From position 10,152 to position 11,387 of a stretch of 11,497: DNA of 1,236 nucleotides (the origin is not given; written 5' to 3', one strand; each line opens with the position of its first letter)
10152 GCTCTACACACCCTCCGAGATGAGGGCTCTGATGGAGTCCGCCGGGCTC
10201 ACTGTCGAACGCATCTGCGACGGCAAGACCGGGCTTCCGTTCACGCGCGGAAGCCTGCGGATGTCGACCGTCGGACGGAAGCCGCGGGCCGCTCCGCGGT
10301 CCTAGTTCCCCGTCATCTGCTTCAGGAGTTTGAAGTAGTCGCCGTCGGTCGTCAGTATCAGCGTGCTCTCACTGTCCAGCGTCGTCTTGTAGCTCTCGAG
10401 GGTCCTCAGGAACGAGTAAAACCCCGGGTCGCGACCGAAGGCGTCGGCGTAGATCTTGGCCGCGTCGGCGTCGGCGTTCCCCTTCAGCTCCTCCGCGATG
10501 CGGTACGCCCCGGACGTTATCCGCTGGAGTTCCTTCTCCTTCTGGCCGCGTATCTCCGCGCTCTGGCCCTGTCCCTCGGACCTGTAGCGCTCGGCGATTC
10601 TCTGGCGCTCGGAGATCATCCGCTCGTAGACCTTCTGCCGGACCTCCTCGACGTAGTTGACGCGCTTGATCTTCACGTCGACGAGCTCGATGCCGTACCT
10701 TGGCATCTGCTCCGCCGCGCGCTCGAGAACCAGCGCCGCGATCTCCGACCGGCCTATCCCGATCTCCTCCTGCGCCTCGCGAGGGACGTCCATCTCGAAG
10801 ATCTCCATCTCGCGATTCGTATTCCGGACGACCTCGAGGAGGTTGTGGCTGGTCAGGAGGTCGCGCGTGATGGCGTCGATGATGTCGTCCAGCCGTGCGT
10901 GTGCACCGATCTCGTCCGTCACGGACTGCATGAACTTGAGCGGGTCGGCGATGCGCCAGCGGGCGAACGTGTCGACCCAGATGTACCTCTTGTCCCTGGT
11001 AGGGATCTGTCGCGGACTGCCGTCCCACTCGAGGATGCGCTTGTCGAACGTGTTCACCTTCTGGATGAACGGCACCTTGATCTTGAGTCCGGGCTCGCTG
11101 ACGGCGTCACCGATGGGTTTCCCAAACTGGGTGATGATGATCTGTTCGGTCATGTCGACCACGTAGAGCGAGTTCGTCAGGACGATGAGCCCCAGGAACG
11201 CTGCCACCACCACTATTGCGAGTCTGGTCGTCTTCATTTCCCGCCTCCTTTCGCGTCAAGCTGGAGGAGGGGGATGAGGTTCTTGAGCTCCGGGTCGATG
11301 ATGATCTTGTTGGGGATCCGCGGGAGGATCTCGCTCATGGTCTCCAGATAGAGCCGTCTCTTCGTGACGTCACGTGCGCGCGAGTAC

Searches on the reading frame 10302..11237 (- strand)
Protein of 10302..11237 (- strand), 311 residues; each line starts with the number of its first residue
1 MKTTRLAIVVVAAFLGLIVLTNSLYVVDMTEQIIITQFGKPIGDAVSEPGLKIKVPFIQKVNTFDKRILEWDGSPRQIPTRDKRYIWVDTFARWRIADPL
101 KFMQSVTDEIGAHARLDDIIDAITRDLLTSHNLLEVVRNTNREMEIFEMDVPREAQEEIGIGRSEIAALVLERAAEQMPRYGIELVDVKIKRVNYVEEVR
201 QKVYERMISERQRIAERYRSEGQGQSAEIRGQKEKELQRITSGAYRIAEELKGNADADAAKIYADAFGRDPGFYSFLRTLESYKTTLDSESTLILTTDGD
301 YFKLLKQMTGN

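Call 3: search_protein_families(library=pfam, proteins=[window:10302-11237:-], max_evalue=0.01)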
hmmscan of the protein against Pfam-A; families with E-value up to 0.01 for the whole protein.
window:10302-11237:- (311 aa): 2 families
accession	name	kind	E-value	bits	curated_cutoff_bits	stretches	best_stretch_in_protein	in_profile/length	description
PF01145.31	Band_7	-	8.7e-31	107.8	23.6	1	26-223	2-175/176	SPFH domain / Band 7 family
PF05103.18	DivIVA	-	0.0065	16.9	28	1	195-267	26-95/131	DivIVA protein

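Call 4: search_protein_families(library=ncbifam, proteins=[window:10302-11237:-], max_evalue=0.01)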
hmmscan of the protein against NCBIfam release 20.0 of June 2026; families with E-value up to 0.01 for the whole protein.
window:10302-11237:- (311 aa): 4 families
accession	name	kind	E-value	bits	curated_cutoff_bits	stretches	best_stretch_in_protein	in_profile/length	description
TIGR01932.1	hflC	equivalog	4.9e-83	278.6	134.4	1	8-305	5-317/318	protease modulator HflC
NF008259.0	PRK11029.1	equivalog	4.1e-48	164.1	427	2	147-309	170-330/334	protease modulator HflC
TIGR01933.1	hflK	equivalog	3.4e-13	49.6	159.4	1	24-262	1-212/261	FtsH protease activity modulator HflK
NF008181.0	PRK10930.1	equivalog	1e-06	27.9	660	1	8-157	81-222/419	FtsH protease activity modulator HflK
